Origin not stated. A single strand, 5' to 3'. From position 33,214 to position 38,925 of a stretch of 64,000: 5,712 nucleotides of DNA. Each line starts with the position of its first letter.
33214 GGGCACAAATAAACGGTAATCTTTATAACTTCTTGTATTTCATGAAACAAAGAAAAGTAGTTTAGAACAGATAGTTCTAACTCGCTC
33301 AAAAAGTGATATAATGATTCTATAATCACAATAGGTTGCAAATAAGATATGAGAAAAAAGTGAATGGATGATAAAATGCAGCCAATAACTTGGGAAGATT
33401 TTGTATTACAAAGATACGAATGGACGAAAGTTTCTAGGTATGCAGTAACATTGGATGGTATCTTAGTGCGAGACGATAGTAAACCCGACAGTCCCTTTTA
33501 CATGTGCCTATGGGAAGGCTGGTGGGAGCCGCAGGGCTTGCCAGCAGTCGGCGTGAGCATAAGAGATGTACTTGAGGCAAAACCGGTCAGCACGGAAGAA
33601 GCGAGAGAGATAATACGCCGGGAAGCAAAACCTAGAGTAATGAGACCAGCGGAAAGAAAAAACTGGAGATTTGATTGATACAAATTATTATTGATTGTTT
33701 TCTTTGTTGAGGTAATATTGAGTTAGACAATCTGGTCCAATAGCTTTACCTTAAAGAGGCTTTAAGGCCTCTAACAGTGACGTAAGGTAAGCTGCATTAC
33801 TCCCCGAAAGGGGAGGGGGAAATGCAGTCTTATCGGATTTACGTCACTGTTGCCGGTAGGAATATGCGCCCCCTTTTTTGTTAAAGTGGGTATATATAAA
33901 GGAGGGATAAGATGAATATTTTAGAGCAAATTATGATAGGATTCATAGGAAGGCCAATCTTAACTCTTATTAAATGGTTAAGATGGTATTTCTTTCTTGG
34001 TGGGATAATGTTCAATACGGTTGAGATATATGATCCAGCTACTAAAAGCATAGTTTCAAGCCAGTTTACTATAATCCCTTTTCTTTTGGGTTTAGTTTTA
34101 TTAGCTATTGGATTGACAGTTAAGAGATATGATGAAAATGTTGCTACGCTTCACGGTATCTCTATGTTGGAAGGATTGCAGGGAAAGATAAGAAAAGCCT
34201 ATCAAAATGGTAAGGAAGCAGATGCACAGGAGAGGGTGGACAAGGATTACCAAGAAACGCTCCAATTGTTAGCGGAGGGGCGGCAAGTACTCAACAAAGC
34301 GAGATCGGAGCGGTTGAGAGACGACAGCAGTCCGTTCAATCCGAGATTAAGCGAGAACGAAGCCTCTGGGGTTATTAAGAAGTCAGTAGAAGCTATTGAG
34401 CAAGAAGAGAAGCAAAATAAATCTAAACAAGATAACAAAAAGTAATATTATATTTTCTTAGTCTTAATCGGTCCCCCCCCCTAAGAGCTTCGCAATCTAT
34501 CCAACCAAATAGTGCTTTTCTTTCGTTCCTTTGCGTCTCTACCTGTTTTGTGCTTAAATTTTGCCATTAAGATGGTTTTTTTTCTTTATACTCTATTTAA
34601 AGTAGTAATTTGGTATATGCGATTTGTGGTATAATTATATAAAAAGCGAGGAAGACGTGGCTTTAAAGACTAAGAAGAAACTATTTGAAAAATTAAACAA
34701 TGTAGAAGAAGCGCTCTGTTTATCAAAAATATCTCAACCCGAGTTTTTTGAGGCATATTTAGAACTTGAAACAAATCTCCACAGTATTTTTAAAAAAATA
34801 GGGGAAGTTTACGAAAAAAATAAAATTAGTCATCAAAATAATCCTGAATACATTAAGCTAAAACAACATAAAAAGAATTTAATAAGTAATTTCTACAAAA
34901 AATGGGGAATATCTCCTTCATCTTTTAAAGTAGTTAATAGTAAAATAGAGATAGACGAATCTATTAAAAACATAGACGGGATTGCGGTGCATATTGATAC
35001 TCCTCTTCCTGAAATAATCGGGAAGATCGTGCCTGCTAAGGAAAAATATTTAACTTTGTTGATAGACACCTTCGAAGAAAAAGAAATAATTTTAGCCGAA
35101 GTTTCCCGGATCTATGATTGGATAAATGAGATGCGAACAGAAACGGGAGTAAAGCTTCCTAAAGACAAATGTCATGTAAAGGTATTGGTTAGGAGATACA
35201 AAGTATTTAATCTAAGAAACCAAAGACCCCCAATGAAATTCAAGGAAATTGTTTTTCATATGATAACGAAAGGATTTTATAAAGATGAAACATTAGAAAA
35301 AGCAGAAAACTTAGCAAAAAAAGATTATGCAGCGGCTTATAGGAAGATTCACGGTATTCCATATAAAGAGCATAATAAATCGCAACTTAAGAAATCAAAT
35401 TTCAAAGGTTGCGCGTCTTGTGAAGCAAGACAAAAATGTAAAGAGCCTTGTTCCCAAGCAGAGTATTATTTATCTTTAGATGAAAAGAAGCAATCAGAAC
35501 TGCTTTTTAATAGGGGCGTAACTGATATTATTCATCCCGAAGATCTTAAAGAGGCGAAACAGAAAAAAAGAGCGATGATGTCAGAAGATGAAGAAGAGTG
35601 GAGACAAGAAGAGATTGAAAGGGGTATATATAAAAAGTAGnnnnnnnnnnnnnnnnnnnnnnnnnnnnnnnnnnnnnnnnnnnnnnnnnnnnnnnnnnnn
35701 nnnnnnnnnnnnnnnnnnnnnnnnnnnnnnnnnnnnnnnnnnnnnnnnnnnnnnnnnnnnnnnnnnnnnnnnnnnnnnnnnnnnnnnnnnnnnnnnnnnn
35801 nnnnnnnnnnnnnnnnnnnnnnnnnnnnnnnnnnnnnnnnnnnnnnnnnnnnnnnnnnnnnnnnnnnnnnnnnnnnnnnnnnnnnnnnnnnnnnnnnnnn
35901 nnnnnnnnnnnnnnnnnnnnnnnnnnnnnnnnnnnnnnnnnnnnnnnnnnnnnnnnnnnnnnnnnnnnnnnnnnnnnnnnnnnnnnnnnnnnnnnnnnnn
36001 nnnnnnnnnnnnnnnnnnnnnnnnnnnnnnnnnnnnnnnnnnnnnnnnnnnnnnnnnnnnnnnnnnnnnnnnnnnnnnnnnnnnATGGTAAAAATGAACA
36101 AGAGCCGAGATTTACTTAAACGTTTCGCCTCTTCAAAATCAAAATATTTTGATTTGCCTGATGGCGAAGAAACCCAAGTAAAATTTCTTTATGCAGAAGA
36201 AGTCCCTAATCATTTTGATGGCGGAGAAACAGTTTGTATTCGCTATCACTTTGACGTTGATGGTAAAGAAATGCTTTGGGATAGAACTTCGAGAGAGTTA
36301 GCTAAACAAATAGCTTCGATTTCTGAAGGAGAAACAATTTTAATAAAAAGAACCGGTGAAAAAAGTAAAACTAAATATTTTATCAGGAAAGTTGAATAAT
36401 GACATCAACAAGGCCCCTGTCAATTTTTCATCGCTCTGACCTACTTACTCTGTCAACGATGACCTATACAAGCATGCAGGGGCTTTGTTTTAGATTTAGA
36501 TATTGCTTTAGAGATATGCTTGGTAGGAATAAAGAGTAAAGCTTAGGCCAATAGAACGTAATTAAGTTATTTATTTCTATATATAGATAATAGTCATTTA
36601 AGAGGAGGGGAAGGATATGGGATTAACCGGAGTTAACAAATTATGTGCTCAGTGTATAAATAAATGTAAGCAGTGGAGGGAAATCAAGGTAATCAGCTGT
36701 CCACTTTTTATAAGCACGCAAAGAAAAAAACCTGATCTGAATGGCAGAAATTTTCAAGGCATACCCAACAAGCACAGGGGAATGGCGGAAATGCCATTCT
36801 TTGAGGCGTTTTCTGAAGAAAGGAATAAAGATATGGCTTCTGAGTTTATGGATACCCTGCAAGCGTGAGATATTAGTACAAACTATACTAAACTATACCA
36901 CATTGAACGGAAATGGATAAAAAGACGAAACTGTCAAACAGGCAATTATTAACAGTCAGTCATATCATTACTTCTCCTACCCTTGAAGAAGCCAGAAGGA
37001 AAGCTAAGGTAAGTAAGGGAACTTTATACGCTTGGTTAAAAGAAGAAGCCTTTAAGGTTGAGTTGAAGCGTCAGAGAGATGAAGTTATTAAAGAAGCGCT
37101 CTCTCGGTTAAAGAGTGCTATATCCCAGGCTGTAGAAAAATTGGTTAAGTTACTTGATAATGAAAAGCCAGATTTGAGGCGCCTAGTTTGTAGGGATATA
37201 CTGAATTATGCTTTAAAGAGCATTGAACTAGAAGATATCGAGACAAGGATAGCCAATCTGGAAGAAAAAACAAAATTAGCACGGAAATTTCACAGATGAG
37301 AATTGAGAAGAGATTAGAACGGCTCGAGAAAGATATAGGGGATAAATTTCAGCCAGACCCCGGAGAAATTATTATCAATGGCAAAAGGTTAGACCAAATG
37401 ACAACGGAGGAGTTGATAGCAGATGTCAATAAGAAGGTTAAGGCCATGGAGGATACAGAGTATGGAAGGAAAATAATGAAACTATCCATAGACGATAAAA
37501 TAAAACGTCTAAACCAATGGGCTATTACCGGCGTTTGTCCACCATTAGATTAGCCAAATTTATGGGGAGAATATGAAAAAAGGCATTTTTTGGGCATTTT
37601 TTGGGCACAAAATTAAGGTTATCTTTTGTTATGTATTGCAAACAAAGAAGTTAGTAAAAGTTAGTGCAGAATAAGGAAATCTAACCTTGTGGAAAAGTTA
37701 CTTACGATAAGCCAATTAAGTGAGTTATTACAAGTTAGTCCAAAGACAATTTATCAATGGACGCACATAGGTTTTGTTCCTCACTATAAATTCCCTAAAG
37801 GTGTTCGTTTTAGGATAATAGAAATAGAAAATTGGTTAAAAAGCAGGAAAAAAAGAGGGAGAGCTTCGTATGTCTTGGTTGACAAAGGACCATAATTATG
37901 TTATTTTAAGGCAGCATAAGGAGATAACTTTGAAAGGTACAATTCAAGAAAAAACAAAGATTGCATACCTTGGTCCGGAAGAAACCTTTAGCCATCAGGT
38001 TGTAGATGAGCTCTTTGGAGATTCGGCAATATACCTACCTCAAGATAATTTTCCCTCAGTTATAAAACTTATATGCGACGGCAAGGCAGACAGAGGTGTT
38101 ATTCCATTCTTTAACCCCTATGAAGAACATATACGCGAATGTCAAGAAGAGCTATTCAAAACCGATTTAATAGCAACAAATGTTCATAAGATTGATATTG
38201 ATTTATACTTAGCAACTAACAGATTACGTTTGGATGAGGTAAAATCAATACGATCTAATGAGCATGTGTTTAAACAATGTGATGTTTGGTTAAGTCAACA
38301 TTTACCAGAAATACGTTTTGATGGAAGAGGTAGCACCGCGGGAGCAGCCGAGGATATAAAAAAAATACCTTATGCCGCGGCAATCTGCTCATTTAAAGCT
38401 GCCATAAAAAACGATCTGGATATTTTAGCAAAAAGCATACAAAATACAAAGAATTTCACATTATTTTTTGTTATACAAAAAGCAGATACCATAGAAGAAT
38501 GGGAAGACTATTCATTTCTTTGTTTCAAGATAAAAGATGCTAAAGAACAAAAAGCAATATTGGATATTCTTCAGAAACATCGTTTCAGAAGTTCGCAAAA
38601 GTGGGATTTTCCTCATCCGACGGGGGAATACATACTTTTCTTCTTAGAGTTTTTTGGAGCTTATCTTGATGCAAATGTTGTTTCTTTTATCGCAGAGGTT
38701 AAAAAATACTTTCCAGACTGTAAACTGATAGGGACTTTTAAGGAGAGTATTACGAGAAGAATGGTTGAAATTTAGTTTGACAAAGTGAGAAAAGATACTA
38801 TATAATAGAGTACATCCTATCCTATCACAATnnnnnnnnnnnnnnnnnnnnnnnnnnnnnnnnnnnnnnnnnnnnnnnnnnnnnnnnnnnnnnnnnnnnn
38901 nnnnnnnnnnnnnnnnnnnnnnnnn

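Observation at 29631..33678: Candidate novel defence or abortive-infection module: integrase-linked ORF, HEPN-motif protein and HExxHxxQ metallopeptidase-like multidomain protein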

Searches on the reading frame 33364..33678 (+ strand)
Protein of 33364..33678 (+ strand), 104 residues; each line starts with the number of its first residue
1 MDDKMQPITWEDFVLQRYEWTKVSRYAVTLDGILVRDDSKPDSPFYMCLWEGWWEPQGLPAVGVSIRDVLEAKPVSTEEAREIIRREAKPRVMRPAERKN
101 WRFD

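Call 5: search_protein_families(library=pfam, proteins=[window:33364-33678:+], max_evalue=1)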
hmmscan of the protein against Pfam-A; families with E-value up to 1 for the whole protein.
window:33364-33678:+ (104 aa): 1 family
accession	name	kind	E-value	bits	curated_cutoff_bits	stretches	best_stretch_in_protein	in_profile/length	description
PF12052.13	VGCC_beta4Aa_N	-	0.23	11.9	25.1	1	75-88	14-27/41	Voltage gated calcium channel subunit beta domain 4Aa N terminal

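Call 6: search_protein_families(library=padloc, proteins=[window:33364-33678:+], max_evalue=1)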
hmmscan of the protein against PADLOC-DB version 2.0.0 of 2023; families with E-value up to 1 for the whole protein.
window:33364-33678:+ (104 aa): 0 families

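Call 7: search_protein_families(library=phrogs, proteins=[window:33364-33678:+], max_evalue=0.01)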
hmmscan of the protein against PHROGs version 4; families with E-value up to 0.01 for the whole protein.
window:33364-33678:+ (104 aa): 0 families

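Call 8: search_protein_families(library=ncbifam, proteins=[window:33364-33678:+], max_evalue=1)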
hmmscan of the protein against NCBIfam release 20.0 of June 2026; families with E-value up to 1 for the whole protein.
window:33364-33678:+ (104 aa): 0 families

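Call 95: find_related_loci(query=window:33364-33675:+, collection=viral_contigs, flank=5000)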
Query window:33364-33675:+ (104 aa) in viral_contigs; peptide patterns used: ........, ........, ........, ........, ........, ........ (x = any residue, [..] = any of these).
8 stretches matched a pattern, but none encodes a relative of the query by tblastn (E <= 1e-3).

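Call 97: list_cluster_members(proteins=[window:33364-33675:+, window:31637-33196:+, window:33912-34442:+, window:34624-35637:+])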
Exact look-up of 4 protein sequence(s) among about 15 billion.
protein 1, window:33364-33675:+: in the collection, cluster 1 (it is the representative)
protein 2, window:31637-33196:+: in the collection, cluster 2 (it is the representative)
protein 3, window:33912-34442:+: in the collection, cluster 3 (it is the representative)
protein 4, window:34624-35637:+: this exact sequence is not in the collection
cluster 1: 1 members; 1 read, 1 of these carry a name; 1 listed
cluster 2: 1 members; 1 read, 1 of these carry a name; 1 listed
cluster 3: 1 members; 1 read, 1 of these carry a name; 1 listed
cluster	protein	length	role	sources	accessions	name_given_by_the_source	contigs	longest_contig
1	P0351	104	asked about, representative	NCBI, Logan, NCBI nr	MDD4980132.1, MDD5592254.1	MAG: hypothetical protein PHC54_02510 [Candidatus Omnitrophica bacterium] | hypothetical protein [Candidatus Omnitrophota bacterium]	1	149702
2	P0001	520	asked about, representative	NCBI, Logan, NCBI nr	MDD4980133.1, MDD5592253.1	MAG: basic secretory protein-like protein [Candidatus Omnitrophica bacterium] | basic secretory protein-like protein [Candidatus Omnitrophota bacterium]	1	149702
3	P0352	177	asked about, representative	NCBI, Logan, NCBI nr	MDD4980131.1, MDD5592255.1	MAG: hypothetical protein PHC54_02505 [Candidatus Omnitrophica bacterium] | hypothetical protein [Candidatus Omnitrophota bacterium]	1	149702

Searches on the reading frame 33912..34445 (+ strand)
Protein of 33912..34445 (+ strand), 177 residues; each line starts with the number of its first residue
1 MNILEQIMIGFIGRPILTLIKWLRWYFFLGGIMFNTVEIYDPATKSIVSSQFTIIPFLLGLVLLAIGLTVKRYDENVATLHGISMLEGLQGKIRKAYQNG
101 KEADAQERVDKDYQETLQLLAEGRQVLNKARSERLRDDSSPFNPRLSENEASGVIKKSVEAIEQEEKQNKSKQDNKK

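Call 5: search_protein_families(library=pfam, proteins=[window:33912-34445:+], max_evalue=1)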
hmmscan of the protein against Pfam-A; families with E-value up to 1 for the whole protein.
window:33912-34445:+ (177 aa): 1 family
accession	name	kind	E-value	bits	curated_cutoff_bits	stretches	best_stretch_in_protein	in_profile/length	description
PF20045.4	DUF6447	-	0.0081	16.4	27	1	87-137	23-70/75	Family of unknown function (DUF6447)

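Call 6: search_protein_families(library=padloc, proteins=[window:33912-34445:+], max_evalue=1)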
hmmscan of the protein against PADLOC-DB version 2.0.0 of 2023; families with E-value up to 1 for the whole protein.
window:33912-34445:+ (177 aa): 0 families

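Call 7: search_protein_families(library=phrogs, proteins=[window:33912-34445:+], max_evalue=0.01)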
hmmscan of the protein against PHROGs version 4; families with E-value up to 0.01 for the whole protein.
window:33912-34445:+ (177 aa): 0 families

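Call 8: search_protein_families(library=ncbifam, proteins=[window:33912-34445:+], max_evalue=1)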
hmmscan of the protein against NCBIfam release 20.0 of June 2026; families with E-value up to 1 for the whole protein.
window:33912-34445:+ (177 aa): 0 families

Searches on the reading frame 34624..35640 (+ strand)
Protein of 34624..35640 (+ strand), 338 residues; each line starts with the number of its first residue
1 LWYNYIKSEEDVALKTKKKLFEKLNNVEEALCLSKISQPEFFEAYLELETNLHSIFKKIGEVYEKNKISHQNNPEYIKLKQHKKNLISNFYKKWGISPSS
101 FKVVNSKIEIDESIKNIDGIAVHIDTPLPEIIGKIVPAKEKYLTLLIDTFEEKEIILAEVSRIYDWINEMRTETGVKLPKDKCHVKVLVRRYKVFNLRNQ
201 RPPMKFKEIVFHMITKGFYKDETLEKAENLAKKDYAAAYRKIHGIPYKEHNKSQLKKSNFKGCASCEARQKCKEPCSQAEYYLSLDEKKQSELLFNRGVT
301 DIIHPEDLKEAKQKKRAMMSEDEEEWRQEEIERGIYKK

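Call 5: search_protein_families(library=pfam, proteins=[window:34624-35640:+], max_evalue=1)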
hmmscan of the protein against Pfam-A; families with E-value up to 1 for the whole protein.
window:34624-35640:+ (338 aa): 3 families
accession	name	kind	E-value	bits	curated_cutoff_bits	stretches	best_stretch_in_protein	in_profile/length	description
PF01021.25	TYA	-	0.061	12.8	22.9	1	50-86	318-354/384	Ty transposon capsid protein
PF09406.16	DUF2004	-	0.13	13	27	0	33-68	78-113/122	Protein of unknown function (DUF2004)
PF05066.19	HARE-HTH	-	0.15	12.9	25.9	1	197-225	11-41/71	HB1, ASXL, restriction endonuclease HTH domain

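Call 6: search_protein_families(library=padloc, proteins=[window:34624-35640:+], max_evalue=1)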
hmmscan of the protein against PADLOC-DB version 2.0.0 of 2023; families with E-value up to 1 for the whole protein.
window:34624-35640:+ (338 aa): 0 families

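Call 7: search_protein_families(library=phrogs, proteins=[window:34624-35640:+], max_evalue=0.01)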
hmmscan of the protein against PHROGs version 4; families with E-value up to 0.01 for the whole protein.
window:34624-35640:+ (338 aa): 0 families

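Call 8: search_protein_families(library=ncbifam, proteins=[window:34624-35640:+], max_evalue=1)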
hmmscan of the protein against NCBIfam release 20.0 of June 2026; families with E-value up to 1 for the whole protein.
window:34624-35640:+ (338 aa): 0 families

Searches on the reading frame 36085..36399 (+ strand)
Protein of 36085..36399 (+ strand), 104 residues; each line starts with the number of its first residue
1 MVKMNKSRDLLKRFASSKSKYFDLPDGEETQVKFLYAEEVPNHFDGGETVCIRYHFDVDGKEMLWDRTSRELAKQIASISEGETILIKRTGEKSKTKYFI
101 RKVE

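Call 5: search_protein_families(library=pfam, proteins=[window:36085-36399:+], max_evalue=1)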
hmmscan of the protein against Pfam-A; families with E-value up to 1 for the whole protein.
window:36085-36399:+ (104 aa): 0 families

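Call 7: search_protein_families(library=phrogs, proteins=[window:36085-36399:+], max_evalue=0.01)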
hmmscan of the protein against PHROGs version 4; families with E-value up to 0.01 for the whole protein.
window:36085-36399:+ (104 aa): 1 family
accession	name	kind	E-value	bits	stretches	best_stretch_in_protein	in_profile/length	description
phrog_9721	-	DNA, RNA and nucleotide metabolism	0.0056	17.7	0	12-36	26-50/246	single strand DNA binding protein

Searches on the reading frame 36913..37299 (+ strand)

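Call 5: search_protein_families(library=pfam, proteins=[window:36913-37299:+], max_evalue=1)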
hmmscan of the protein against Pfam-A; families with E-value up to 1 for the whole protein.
window:36913-37299:+ (128 aa): 6 families
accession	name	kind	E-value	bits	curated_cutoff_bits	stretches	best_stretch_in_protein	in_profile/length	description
PF13022.12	HTH_Tnp_1_2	-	0.00012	22.6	27.9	1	7-76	8-81/122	Helix-turn-helix of insertion element transposase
PF01710.22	HTH_Tnp_IS630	-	0.0075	16.8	21.3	1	14-77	11-72/119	Transposase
PF13513.12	HEAT_EZ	-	0.014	16.4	27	1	64-94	20-50/55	HEAT-like repeat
PF12728.13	HTH_17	-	0.051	14.3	27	1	23-47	3-27/51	Helix-turn-helix domain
PF01886.21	DUF61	-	0.13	12.8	27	1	57-117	2-59/127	Protein of unknown function DUF61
PF00514.29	Arm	-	0.15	12.6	20.6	1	70-93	8-33/41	Armadillo/beta-catenin-like repeat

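Call 7: search_protein_families(library=phrogs, proteins=[window:36913-37299:+], max_evalue=0.01)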
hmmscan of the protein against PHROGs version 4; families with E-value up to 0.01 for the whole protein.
window:36913-37299:+ (128 aa): 4 families
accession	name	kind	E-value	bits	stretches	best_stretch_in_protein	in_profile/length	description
phrog_2538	-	head and packaging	6.4e-08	33.8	1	30-101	27-92/129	terminase small subunit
phrog_24579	-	head and packaging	0.00013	23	1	20-72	30-82/126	terminase small subunit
phrog_3218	-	head and packaging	0.00019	22.2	1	3-104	15-113/152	terminase small subunit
phrog_7344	-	head and packaging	0.0032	18.7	1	4-112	10-119/161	terminase small subunit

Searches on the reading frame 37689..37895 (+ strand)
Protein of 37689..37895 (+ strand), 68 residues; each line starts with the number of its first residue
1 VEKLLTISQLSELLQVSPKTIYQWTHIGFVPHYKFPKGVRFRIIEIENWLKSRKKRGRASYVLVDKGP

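Call 66: search_protein_families(library=pfam, proteins=[window:37689-37895:+], max_evalue=0.01)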
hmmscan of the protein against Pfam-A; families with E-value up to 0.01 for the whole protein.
window:37689-37895:+ (68 aa): 6 families
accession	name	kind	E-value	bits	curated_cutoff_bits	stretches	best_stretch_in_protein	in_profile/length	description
PF12728.13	HTH_17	-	1.5e-11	44.8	27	1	4-53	1-50/51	Helix-turn-helix domain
PF00376.29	MerR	-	1.2e-06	28.7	28.2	1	6-33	1-28/38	MerR family regulatory protein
PF13411.12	MerR_1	-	0.0013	19.2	21.6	1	6-34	2-30/69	MerR HTH family regulatory protein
PF13384.12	HTH_23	-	0.0017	18.6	24.6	1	5-26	18-39/50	Homeodomain-like domain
PF13518.12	HTH_28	-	0.0019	18.6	25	1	6-25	14-33/52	Helix-turn-helix domain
PF13551.12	HTH_29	-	0.0086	16.6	28.1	0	3-24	11-32/64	Winged helix-turn helix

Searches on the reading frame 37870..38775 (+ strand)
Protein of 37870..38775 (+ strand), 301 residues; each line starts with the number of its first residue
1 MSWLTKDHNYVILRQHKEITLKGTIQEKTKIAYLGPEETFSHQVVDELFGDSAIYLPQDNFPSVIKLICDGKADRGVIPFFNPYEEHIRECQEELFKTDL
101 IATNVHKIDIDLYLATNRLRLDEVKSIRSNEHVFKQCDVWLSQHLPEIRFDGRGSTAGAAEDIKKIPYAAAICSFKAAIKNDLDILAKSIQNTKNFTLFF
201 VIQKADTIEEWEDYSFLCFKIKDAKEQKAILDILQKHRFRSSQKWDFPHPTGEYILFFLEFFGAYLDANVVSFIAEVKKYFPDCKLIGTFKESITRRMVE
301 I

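Call 7: search_protein_families(library=phrogs, proteins=[window:37870-38775:+], max_evalue=0.01)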
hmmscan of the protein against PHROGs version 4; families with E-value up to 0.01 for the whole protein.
window:37870-38775:+ (301 aa): 1 family
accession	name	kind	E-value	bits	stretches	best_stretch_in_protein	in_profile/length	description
phrog_10727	-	unknown function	3e-08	34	1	21-204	96-285/386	-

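Call 66: search_protein_families(library=pfam, proteins=[window:37870-38775:+], max_evalue=0.01)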
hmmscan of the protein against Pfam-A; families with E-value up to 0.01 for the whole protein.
window:37870-38775:+ (301 aa): 1 family
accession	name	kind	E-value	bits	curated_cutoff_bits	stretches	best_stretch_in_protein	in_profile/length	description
PF00800.23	PDT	-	9.4e-36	123.7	25.2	1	31-205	1-179/181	Prephenate dehydratase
